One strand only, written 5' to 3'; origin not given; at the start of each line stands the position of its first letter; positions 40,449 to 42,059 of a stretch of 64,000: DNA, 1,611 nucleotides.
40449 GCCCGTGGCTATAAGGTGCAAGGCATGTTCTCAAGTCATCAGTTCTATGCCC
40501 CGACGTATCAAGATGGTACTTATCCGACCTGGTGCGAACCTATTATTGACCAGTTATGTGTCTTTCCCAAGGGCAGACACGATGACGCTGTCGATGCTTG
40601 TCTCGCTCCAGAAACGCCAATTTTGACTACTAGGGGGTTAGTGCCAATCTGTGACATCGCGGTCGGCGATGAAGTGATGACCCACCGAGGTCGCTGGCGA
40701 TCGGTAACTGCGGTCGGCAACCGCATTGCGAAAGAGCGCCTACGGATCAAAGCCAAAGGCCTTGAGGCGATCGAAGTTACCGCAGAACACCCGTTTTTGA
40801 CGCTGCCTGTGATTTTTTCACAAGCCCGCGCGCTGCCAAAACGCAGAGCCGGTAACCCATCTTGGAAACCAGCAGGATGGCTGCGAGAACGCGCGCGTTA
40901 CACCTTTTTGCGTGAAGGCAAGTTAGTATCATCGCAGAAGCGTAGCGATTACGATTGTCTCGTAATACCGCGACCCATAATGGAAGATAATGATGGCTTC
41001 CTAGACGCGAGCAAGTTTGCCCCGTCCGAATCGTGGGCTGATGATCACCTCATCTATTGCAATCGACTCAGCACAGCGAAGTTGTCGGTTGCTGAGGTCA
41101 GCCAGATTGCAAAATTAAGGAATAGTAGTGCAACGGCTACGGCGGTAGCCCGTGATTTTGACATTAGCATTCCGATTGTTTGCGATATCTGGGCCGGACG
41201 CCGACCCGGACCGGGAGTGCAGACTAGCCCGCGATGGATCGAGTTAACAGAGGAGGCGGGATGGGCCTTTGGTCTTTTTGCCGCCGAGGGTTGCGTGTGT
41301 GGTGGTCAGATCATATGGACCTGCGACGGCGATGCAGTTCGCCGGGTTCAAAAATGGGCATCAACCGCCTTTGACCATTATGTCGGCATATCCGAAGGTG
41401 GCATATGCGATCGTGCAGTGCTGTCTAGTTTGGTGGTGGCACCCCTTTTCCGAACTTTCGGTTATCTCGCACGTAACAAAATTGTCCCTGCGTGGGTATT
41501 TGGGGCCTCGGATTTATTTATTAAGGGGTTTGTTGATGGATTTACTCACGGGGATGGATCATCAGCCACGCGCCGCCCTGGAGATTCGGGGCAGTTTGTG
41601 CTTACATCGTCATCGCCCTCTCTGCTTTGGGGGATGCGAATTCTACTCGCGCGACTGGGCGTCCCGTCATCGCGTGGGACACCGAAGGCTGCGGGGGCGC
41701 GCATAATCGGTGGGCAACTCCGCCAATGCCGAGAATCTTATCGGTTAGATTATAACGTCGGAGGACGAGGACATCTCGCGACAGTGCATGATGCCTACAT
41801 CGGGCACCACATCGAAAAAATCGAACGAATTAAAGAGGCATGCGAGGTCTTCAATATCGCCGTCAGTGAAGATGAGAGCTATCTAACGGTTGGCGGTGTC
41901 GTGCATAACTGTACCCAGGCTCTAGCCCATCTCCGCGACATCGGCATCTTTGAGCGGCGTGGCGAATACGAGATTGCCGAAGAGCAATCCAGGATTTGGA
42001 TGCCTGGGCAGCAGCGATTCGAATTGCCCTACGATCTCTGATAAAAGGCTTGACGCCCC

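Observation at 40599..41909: Full-length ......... intein splitting the terminase large subunit at its HDD nuclease motif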

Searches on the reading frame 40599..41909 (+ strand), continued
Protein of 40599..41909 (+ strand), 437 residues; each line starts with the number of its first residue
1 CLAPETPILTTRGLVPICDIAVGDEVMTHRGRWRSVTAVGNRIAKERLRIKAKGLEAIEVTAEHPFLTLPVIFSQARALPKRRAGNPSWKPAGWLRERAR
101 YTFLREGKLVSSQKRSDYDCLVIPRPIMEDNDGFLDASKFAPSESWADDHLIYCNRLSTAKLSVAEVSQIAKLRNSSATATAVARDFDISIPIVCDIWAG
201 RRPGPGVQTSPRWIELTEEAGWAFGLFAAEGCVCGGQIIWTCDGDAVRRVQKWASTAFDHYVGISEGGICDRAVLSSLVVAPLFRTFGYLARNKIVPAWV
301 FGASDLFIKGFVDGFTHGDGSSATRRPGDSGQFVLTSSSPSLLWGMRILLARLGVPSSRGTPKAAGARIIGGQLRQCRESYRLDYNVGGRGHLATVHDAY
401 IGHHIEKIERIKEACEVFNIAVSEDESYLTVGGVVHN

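Call 52: search_protein_representatives(protein=window:40599-41909:+)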
Query: 437 residues. Proteins with E-value up to 0.001 (for the whole library): 4117; up to 1e-10: 996; up to 1e-30: 25. The best 150 are listed.
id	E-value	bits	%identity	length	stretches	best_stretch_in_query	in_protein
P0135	4.0e-102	358.7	45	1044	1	1-437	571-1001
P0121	1.0e-101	357.3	43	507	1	1-437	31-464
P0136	4.1e-89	315.8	48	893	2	211-437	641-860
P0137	4.8e-51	190.4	39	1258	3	213-437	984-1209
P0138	4.7e-48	180.5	29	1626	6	1-68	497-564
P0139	1.5e-43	165.6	45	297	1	204-437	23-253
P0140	2.3e-42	161.7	32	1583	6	285-437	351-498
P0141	2.9e-41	158.1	37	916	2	216-437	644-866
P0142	1.9e-39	152.2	33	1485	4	269-437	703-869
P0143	2.7e-39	151.6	32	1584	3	211-437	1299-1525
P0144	3.9e-37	144.5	36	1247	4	1-69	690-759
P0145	1.5e-34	136.0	35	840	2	1-154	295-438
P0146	1.4e-33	132.8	33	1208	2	208-437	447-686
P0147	6.1e-33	130.7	50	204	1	283-437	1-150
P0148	1.0e-32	129.9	33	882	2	201-437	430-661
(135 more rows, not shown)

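Call 75: search_dna_similar(query=window:40599-41909:+, collection=phages, mode=protein, max_rows=30, max_evalue=0.001)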
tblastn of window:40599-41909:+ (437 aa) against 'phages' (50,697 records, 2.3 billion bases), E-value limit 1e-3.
Records with a match: 58; places in all: 58; records where one place covers at least 80% of the query: 0.
Best place of each record, by identity: <60% 58.
By first word of the organism name: Mycobacterium 24; Gordonia 9; Escherichia 8; Aeromonas 3; Vibrio 3; Pseudomonas 2; Mannheimia 2; Lactobacillus 2; Propionibacterium 2; Bacteriophage 1; and 2 more.
By host as written in the record: Mycobacterium smegmatis mc2 155 19; Gordonia terrae 3612 8; Escherichia coli 4; - 3; Aeromonas hydrophila ATCC 7966 3; Mycobacterium smegmatis mc#155 3; Pseudomonas sp. 2; Mannheimia haemolytica 587A serotype A2 2; and 10 more.
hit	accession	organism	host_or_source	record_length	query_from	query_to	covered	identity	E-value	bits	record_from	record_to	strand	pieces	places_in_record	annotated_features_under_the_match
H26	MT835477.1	Bacteriophage sp.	human fecal samples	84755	1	437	69%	27.9%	2e-8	124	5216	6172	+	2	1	record has no annotation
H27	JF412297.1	EBPR siphovirus 2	-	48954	1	437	57%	33.5%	1e-8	118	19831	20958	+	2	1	gp44: methylase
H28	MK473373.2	Pseudomonas phage Lana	Pseudomonas sp.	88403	1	437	51%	31.4%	3e-7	111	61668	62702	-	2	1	modification methylase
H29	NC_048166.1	Pseudomonas phage Lana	Pseudomonas sp.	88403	1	437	51%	31.4%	3e-7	111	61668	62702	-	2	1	DNA methyltransferase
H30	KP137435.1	Mannheimia phage vB_MhS_587AP2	Mannheimia haemolytica 587A serotype A2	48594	1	437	56%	28.6%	5e-5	100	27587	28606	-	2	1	hypothetical protein | cytosine-specific DNA methyltransferase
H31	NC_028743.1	Mannheimia phage vB_MhS_587AP2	Mannheimia haemolytica 587A serotype A2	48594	1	437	56%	28.6%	5e-5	100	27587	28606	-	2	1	DNA methyltransferase (x2)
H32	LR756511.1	uncultured phage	metagenomic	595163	214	437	51%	25.2%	5e-8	62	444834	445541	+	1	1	record has no annotation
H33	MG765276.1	Lactobacillus phage Nyseid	Lactobacillus plantarum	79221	214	437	51%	24.8%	4e-6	56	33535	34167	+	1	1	DNA-cytosine methyltransferase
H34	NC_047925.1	Lactobacillus phage Nyseid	Lactobacillus plantarum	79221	214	437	51%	24.8%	4e-6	56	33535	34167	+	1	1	DNA methyltransferase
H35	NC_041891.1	Propionibacterium phage B22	Propionibacterium freudenreichii TL110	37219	222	437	49%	22.3%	2e-4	50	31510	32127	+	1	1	50: DNA methyltransferase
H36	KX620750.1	Propionibacterium phage B22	Propionibacterium freudenreichii TL110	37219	222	437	49%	22.3%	2e-4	50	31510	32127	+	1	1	50: DNA methylase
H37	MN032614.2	Aeromonas phage PS1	Aeromonas hydrophila ATCC 7966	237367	283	437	35%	28.8%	8e-9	64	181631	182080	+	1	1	putative thymidylate synthase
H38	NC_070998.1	Aeromonas phage PS1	Aeromonas hydrophila ATCC 7966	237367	283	437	35%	28.8%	8e-9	64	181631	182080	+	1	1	thymidylate synthase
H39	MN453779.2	Aeromonas phage PS2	Aeromonas hydrophila ATCC 7966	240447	283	437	35%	28.8%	8e-9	64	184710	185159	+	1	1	putative thymidylate synthase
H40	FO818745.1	Escherichia phage RCS47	Escherichia coli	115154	283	437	35%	26.5%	1e-4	50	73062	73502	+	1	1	dmt: DNA methyltransferase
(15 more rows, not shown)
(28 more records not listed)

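Call 86: find_related_loci(query=window:40599-41909:+, collection=metagenome_contigs, flank=3000)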
Query window:40599-41909:+ (437 aa) in metagenome_contigs; peptide patterns used: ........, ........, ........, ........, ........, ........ (x = any residue, [..] = any of these).
106 stretches matched a pattern; 15 encode a relative of the query (tblastn E <= 1e-3); 15 distinct loci.
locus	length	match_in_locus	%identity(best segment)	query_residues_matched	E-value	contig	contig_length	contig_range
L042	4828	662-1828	29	1-437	4e-36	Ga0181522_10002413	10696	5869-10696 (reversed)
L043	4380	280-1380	26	1-437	2e-12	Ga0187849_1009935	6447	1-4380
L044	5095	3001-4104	33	1-437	2e-11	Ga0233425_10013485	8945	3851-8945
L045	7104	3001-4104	30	1-437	6e-11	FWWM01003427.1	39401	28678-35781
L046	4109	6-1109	29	1-437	5e-11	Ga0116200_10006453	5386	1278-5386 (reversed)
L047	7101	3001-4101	29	1-437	2e-10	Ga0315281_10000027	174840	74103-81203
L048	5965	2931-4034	31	1-437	4e-10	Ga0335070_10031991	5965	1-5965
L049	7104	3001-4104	29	1-437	3e-9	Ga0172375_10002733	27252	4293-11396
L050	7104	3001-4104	29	1-437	3e-9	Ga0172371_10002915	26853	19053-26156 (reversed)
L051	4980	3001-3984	39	1-90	1e-8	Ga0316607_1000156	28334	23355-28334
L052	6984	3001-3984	39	1-90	1e-8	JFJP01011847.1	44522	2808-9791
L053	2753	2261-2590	27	1-129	1e-8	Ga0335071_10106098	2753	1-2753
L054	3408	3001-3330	29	1-129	4e-8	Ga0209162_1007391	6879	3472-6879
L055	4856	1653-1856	42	1-69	1e-7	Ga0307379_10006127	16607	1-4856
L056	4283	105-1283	39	1-437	3e-5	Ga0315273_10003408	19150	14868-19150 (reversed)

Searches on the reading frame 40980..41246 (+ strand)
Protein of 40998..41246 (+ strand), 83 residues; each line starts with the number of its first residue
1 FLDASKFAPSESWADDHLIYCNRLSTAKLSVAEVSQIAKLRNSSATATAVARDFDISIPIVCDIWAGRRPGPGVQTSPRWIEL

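Call 64: search_protein_families(library=pfam, proteins=[window:40998-41246:+], max_evalue=10)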
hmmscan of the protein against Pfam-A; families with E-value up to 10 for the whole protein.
seq(83 aa): 1 family
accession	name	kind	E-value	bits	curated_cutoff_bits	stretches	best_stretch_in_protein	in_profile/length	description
PF13936.12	HTH_38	-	0.13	12.5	27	1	28-53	4-29/44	Helix-turn-helix domain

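Call 89: predict_structure(alignment_id=A5)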
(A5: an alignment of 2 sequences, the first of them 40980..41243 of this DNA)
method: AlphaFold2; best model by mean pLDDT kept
length: 88 residues; sequences in the alignment: 2
mean_pLDDT: 56.3   pTM: 0.44
mean pLDDT of the five models: 56.3, 55.4, 53.1, 44.1, 39.4
residues with pLDDT >= 90: 0; 70-90: 35; 50-70: 9; < 50: 44
segments of 3 or more residues with pLDDT < 50: 1-32, 77-88
pLDDT, mean of each block of 10 residues (from residue 1): 41 43 41 63 79 77 72 55 32
secondary structure, 60 per line:
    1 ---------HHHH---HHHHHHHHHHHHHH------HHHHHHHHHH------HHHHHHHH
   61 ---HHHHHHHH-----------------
elements in order: H10-13 H17-30 H37-46 H53-60 H64-71

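Call 91: fold_search(model_id=the predicted structure, library=pdb)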
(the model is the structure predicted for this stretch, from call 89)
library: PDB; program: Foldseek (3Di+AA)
matches with E <= 10: 711; with E <= 0.001: 0
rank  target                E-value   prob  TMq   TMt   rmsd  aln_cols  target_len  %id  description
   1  8b4h_A                2.8e-01  0.97  0.44  0.11   4.9        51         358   16  IstA transposase cleaved donor complex (released 2023-05-03)
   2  3klo_B                3.1e-01  0.69  0.37  0.16  13.0        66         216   21  Vibrio cholerae VpsT bound to c-di-GMP (released 2010-02-09)
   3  4yif_A                5.0e-01  0.38  0.32  0.21   9.2        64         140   22  Crystal structure of Rv0880 (released 2015-06-10)
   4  5vxn_C                6.0e-01  0.47  0.38  0.17  14.1        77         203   13  Structure of two RcsB dimers bound to two parallel DNAs. (released 2018-03-07)
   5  8b4h_C                6.4e-01  0.77  0.41  0.11   5.9        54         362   15  IstA transposase cleaved donor complex (released 2023-05-03)
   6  1p4w_MODEL_1_A        6.9e-01  0.41  0.36  0.36  10.7        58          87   21  Solution structure of the DNA-binding domain of the Erwinia amylovora RcsB protein (released 2003-06-17)
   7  1k78_A                7.3e-01  0.66  0.39  0.29   4.9        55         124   16  Pax5(1-149)+Ets-1(331-440)+DNA (released 2002-01-04)
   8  3kln_C                7.8e-01  0.51  0.38  0.16  13.0        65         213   20  Vibrio cholerae VpsT (released 2010-02-09)
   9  3tgn_B                7.8e-01  0.30  0.33  0.21   7.7        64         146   12  Crystal Structure of the zinc-dependent MarR Family Transcriptional Regulator AdcR in the Zn(II)-bound State (released 2011-11-30)
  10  8q4d_A                8.3e-01  0.75  0.41  0.11   6.1        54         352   15  IstA-IstB(E167Q) Strand Transfer Complex (released 2024-07-10)
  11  5jls                  8.3e-01  0.38  0.33  0.23   8.1        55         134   18  Crystal Structure of Adhesin competence repressor (AdcR) from Streptococcus pyogenes (C-terminally His tagged) (released 2017-05-03)
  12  3tgn_A                8.3e-01  0.30  0.33  0.22   8.6        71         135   15  Crystal Structure of the zinc-dependent MarR Family Transcriptional Regulator AdcR in the Zn(II)-bound State (released 2011-11-30)
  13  3kln_A                8.9e-01  0.44  0.36  0.15  12.6        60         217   23  Vibrio cholerae VpsT (released 2010-02-09)
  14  3kln_B                8.9e-01  0.41  0.37  0.16  13.1        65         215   22  Vibrio cholerae VpsT (released 2010-02-09)
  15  5vxn_A                9.5e-01  0.77  0.37  0.17   3.7        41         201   20  Structure of two RcsB dimers bound to two parallel DNAs. (released 2018-03-07)
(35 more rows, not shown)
